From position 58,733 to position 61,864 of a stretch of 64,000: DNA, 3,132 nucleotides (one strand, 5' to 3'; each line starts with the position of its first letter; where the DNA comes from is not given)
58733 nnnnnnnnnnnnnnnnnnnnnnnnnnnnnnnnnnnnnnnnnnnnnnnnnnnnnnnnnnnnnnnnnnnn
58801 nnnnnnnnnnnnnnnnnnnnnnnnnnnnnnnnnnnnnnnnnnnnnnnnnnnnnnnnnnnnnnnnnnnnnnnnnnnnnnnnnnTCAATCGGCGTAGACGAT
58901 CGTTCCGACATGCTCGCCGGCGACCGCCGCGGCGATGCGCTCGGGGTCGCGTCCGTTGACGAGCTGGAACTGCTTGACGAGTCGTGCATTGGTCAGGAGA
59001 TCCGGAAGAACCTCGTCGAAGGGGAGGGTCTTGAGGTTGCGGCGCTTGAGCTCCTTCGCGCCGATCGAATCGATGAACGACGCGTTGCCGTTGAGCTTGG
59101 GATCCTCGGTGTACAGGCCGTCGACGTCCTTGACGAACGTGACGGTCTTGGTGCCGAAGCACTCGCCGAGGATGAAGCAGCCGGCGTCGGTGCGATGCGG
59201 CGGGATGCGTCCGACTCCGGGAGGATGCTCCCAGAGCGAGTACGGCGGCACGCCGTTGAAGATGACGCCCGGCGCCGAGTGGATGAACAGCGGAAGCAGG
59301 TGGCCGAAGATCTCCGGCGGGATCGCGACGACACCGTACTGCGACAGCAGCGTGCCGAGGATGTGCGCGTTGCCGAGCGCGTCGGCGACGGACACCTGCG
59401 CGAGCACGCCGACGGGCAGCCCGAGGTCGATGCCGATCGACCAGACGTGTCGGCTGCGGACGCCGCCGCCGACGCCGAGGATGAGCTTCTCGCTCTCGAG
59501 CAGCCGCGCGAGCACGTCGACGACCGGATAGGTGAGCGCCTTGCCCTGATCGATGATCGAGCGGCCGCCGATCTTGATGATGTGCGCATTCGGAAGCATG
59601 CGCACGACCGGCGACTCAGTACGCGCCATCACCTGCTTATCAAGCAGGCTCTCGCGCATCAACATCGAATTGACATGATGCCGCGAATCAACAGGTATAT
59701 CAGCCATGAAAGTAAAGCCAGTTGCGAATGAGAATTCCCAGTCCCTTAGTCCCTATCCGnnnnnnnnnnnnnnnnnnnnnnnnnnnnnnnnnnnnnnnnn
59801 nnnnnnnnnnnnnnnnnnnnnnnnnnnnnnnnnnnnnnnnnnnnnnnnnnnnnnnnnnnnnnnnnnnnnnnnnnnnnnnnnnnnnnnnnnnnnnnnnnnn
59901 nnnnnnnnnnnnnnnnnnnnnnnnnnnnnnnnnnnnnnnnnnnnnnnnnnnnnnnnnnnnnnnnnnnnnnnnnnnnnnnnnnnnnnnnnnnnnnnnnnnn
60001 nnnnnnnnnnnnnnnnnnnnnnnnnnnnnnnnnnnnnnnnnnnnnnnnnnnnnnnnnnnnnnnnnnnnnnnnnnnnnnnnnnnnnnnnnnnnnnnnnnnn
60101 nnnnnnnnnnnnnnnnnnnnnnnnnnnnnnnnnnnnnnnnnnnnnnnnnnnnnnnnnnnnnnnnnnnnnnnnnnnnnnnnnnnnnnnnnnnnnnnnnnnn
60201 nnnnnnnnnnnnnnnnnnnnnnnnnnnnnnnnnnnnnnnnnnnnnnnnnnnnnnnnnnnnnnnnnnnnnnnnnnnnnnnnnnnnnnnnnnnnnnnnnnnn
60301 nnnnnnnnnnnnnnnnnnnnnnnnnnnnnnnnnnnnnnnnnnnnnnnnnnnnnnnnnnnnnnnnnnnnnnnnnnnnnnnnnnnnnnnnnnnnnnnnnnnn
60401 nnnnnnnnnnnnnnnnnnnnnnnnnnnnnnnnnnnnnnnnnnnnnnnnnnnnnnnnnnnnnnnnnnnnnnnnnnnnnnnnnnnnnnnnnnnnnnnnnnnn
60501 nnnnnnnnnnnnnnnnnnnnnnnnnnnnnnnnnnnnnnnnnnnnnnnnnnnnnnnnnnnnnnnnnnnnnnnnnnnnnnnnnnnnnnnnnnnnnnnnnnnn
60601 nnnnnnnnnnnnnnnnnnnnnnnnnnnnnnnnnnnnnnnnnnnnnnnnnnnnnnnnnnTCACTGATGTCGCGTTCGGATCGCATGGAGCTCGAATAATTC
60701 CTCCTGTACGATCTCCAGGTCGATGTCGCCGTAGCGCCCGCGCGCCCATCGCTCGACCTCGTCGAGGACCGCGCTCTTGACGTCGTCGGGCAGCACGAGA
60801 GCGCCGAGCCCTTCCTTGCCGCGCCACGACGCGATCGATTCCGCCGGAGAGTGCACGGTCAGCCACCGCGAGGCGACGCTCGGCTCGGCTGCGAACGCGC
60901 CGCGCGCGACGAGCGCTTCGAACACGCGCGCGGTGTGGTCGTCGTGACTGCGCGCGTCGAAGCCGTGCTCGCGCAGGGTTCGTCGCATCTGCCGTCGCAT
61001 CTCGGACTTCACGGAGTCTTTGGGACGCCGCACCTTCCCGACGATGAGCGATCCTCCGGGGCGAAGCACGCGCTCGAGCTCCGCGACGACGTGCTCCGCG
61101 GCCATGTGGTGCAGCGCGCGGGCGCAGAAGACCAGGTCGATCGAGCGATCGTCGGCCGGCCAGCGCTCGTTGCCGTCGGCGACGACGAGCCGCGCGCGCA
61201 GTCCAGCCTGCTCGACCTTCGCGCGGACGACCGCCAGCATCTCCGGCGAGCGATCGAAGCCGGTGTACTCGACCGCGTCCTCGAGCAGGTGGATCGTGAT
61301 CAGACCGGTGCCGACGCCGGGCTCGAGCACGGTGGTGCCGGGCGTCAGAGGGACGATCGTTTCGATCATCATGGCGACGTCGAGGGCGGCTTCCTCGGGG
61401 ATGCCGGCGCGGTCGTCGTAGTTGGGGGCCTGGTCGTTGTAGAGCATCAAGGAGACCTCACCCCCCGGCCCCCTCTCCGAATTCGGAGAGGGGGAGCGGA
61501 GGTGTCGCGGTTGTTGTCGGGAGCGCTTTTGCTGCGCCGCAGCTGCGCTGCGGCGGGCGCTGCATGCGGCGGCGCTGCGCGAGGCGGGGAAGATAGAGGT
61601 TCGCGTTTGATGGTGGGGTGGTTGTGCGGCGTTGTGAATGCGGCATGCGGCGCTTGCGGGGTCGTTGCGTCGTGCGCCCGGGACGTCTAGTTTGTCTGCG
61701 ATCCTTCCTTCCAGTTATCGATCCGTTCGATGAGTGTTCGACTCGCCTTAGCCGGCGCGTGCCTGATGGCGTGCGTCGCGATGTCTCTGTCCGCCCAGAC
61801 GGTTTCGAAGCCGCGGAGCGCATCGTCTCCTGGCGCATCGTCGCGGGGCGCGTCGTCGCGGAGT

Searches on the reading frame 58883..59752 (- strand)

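Call 53: search_protein_families(library=pfam, proteins=[window:58883-59752:-], max_evalue=0.001)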
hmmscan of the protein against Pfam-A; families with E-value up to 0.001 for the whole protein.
window:58883-59752:- (289 aa): 1 family
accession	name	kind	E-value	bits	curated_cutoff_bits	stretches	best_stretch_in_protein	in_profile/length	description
PF00696.33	AA_kinase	-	2.3e-15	57.4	24.9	1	58-237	4-202/234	Amino acid kinase family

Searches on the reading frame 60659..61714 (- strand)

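Call 53: search_protein_families(library=pfam, proteins=[window:60659-61714:-], max_evalue=0.001)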
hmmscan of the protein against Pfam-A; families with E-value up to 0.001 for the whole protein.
window:60659-61714:- (351 aa): 11 families
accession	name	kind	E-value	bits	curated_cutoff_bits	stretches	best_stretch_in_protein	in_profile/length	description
PF13649.12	Methyltransf_25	-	2.5e-21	76.6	27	1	129-221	1-97/97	Methyltransferase domain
PF08241.18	Methyltransf_11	-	2.7e-20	73.2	21.2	1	130-225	1-95/95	Methyltransferase domain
PF13847.12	Methyltransf_31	-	2.8e-14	53.5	27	1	124-238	2-117/145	Methyltransferase domain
PF08242.18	Methyltransf_12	-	2.3e-13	51.1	30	1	130-223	1-98/98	Methyltransferase domain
PF01209.24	Ubie_methyltran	-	2.7e-07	30.6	20.1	1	118-231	40-157/233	ubiE/COQ5 methyltransferase family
PF05148.21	Methyltransf_8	-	1.1e-06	29.1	27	1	175-263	107-189/219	Hypothetical methyltransferase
PF13489.12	Methyltransf_23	-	8.3e-06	26.1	27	1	123-229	20-120/164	Methyltransferase domain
PF01135.25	PCMT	-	9e-06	26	20.3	1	112-226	61-172/210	Protein-L-isoaspartate(D-aspartate) O-methyltransferase (PCMT)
PF05175.20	MTS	-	6.3e-05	23.1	23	1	116-225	23-138/170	Methyltransferase small domain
PF03141.22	Methyltransf_29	-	0.00043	19.4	23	1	129-259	121-253/506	Putative S-adenosyl-L-methionine-dependent methyltransferase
PF13578.12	Methyltransf_24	-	0.00073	20.8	26.3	0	130-225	1-102/105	Methyltransferase domain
